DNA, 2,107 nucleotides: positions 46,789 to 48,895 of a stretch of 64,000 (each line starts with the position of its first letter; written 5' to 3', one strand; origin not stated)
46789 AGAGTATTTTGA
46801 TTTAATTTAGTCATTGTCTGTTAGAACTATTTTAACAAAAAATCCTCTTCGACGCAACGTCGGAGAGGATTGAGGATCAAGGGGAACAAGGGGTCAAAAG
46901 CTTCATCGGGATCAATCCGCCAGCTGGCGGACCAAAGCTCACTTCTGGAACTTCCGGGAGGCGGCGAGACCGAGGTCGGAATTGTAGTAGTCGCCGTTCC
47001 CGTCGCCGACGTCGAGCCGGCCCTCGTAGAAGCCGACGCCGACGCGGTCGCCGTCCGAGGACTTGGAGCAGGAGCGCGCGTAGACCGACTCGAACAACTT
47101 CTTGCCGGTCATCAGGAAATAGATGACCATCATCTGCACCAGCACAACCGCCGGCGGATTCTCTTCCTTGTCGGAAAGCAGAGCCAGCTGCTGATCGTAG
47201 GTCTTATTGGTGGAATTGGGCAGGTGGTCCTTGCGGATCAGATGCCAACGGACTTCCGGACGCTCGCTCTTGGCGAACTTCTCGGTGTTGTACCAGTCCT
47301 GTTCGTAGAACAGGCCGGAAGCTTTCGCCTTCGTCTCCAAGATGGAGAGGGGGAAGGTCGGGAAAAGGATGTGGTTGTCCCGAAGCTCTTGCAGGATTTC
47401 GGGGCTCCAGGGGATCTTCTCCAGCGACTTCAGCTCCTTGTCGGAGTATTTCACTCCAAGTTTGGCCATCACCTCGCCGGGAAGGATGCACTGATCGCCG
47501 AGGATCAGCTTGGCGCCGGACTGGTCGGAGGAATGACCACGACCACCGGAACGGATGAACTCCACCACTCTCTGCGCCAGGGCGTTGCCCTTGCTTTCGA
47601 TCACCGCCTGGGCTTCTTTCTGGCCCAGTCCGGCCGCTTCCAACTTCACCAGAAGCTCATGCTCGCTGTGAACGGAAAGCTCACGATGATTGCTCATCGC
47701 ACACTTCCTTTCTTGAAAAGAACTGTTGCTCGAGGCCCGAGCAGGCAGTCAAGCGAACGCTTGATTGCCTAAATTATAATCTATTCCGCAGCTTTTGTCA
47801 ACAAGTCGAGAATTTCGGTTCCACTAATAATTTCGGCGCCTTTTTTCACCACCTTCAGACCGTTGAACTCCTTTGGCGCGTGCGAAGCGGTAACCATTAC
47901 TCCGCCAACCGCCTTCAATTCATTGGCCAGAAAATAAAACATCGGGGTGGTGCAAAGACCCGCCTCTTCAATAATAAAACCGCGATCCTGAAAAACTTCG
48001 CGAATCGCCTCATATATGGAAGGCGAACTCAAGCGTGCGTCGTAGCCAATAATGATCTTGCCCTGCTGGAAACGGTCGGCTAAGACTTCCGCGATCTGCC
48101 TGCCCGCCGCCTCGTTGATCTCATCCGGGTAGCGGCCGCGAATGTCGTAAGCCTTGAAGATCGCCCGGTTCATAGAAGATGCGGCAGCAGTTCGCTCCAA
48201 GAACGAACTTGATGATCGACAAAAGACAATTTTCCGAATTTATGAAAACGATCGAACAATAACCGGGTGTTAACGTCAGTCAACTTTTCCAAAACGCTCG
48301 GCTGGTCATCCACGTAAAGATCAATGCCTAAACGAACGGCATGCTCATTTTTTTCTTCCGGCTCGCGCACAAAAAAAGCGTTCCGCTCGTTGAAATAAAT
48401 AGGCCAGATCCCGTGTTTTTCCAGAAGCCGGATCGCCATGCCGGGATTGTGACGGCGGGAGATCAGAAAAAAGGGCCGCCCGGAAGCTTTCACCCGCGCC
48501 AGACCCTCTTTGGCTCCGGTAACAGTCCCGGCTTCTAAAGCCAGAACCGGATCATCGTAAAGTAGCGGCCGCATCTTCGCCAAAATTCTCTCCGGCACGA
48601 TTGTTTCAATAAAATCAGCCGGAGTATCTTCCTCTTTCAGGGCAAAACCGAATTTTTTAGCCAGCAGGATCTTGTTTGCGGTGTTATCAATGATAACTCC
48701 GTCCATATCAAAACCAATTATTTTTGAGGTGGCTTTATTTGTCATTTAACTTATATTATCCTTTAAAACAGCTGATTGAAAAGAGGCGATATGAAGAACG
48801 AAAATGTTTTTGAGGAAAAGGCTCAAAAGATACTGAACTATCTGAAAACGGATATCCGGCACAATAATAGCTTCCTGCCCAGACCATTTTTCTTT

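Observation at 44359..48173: Phosphomannomutase gene split at the domain I/II boundary by a 2.5-kb mosaic insertion carrying hicBA flanked by two paralogous unknown genes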

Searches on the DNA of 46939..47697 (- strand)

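Call 77: search_rna_families(sources=[L097, L099, L106, L109, L119, L124, L130, L153, L156, L167, L138, L147, L008], threshold=evalue, max_evalue=0.1)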
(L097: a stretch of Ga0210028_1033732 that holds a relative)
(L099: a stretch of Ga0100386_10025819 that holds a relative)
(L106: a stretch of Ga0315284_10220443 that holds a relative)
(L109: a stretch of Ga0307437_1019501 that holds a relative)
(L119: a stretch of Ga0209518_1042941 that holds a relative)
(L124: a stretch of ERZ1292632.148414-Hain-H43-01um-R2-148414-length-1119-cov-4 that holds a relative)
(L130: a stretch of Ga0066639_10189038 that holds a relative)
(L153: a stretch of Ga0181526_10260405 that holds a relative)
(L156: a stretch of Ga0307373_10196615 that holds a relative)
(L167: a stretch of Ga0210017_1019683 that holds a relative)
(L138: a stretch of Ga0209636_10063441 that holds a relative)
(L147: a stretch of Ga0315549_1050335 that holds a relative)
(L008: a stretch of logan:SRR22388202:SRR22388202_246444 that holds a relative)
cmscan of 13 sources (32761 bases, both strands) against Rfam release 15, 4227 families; matches with E-value up to 0.1: 3.
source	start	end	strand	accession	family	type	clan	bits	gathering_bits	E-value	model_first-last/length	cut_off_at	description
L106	542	616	-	RF00005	tRNA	Gene; tRNA;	CL00001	55.2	29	1.9e-09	1-71/71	no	tRNA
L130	1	97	-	RF03000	LOOT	Gene; sRNA;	-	52.7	46.4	2.3e-07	1-99/121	3'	LOOT RNA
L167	300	382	-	RF01852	tRNA-Sec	Gene; tRNA;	CL00001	45.2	47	4e-06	1-91/91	no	Selenocysteine transfer RNA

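Call 81: build_rna_model(alignment_id=A6)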
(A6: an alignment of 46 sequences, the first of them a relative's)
Model R1 built from alignment A6 (46 sequences, 145 columns); structure: RNAalifold consensus.
model positions 117; base pairs 20; branch points 0; effective number of sequences 3.93; information 0.59 bits per position. Calibrated on 0.2 Mb of random sequence (short: E-values are rough).
structure used (alignment columns):
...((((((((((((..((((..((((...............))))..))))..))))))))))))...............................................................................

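Call 82: search_with_rna_model(model_id=R1, sources=[window, L007, L008, L004, L005, L091, L093, L177, L010], max_evalue=10, show_alignments=3)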
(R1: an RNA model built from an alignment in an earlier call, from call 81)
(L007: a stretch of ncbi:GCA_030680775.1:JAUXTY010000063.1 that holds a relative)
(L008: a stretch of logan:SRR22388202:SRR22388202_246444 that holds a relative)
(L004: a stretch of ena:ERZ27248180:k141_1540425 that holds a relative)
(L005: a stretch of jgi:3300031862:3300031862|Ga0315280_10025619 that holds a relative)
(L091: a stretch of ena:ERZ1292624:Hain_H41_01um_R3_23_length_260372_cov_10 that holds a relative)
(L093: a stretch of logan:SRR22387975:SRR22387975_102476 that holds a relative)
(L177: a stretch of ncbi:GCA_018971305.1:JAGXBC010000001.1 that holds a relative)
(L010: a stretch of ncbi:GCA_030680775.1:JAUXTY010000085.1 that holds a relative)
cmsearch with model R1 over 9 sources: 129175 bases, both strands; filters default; matches with E-value up to 10: 5.
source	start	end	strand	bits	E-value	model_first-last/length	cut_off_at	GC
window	47695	47772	-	14.8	0.023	1-117/117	no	0.51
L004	7887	8003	+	14.6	0.027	1-117/117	no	0.37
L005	270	386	+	14.6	0.027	1-117/117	no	0.37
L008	1773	1827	+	14.2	0.035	1-117/117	no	0.53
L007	5744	5798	+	14.1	0.036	1-117/117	no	0.55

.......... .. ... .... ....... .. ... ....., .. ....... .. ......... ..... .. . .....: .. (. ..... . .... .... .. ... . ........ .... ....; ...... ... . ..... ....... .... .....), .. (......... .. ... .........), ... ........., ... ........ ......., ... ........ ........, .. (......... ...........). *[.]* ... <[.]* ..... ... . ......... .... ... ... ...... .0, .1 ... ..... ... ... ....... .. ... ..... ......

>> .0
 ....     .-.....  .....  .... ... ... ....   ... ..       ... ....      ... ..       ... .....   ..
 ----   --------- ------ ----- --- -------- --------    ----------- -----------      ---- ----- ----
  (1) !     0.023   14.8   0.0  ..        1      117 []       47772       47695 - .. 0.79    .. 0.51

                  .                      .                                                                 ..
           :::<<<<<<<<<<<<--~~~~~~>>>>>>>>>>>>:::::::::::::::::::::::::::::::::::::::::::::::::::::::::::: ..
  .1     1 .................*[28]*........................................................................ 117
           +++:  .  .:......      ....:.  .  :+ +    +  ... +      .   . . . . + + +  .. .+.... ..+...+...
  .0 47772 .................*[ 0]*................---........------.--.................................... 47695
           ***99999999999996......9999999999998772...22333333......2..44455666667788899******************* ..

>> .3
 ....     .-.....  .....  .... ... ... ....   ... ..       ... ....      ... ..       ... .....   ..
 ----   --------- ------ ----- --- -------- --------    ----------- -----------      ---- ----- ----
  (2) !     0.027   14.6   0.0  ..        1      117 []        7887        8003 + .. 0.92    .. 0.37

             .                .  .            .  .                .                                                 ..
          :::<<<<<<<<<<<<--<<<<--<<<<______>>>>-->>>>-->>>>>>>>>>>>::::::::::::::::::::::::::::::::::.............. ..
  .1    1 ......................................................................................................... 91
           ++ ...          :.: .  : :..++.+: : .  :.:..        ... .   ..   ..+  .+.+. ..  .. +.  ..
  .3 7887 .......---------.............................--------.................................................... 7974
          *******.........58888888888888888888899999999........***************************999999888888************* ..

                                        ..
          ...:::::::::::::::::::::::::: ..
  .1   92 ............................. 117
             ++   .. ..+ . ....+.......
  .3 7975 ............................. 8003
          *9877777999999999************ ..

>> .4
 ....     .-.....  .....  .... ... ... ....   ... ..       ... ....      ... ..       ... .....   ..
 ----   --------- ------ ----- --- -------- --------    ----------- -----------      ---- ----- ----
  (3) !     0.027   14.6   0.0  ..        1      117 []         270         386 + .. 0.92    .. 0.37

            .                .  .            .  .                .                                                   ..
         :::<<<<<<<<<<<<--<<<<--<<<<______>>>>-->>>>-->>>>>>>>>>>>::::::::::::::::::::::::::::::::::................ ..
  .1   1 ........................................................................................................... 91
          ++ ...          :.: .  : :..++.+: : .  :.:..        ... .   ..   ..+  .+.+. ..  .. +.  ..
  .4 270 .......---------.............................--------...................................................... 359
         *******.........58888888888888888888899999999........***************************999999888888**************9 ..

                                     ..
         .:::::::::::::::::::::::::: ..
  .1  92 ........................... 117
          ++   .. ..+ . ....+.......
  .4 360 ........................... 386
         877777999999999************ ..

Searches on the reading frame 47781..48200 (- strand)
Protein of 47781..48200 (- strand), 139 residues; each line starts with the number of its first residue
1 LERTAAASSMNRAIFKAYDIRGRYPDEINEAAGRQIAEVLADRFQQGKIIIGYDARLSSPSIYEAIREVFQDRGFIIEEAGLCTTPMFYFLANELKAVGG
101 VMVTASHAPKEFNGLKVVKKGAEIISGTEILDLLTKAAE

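Call 3: search_protein_families(library=pfam, proteins=[window:47781-48200:-], max_evalue=0.01)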
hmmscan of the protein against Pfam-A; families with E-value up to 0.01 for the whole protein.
window:47781-48200:- (139 aa): 1 family
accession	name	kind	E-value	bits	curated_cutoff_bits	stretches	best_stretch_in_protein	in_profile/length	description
PF02878.22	PGM_PMM_I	-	5.1e-29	101.1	22.5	1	13-127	2-122/138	Phosphoglucomutase/phosphomannomutase, alpha/beta/alpha domain I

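Call 60: search_protein_families(library=ncbifam, proteins=[window:47781-48173:-], max_evalue=1)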
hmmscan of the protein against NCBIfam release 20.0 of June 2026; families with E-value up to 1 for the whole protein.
window:47781-48173:- (130 aa): 6 families
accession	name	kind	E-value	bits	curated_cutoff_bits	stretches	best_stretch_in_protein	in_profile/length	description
TIGR03990.1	Arch_GlmM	equivalog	3.3e-26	92.2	439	1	5-117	3-115/444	phosphoglucosamine mutase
NF011943.0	PRK15414.1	subfamily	1.8e-22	80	801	1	4-123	5-124/456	phosphomannomutase CpsG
NF007088.0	PRK09542.1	equivalog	2e-22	79.8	618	1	3-122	9-130/456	phosphomannomutase/phosphoglucomutase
NF046027.1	PhglucPhmanMutPgmG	equivalog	4.3e-21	75.1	600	1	3-129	7-135/460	phosphoglucomutase/phosphomannomutase PgmG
TIGR01455.1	glmM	equivalog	1.1e-14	54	447.55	1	22-113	22-114/442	phosphoglucosamine mutase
NF005737.0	PRK07564.1-1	equivalog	0.0011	17.7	378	1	33-103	46-119/543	alpha-D-glucose phosphate-specific phosphoglucomutase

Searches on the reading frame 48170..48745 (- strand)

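Call 3: search_protein_families(library=pfam, proteins=[window:48170-48745:-], max_evalue=0.01)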
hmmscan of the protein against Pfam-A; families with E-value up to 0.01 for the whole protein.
window:48170-48745:- (191 aa): 1 family
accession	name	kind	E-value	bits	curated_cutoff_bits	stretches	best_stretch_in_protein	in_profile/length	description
PF06941.18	NT5C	-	0.00014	22.2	24.8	1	8-169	2-155/180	5' nucleotidase, deoxy (Pyrimidine), cytosolic type C protein (NT5C)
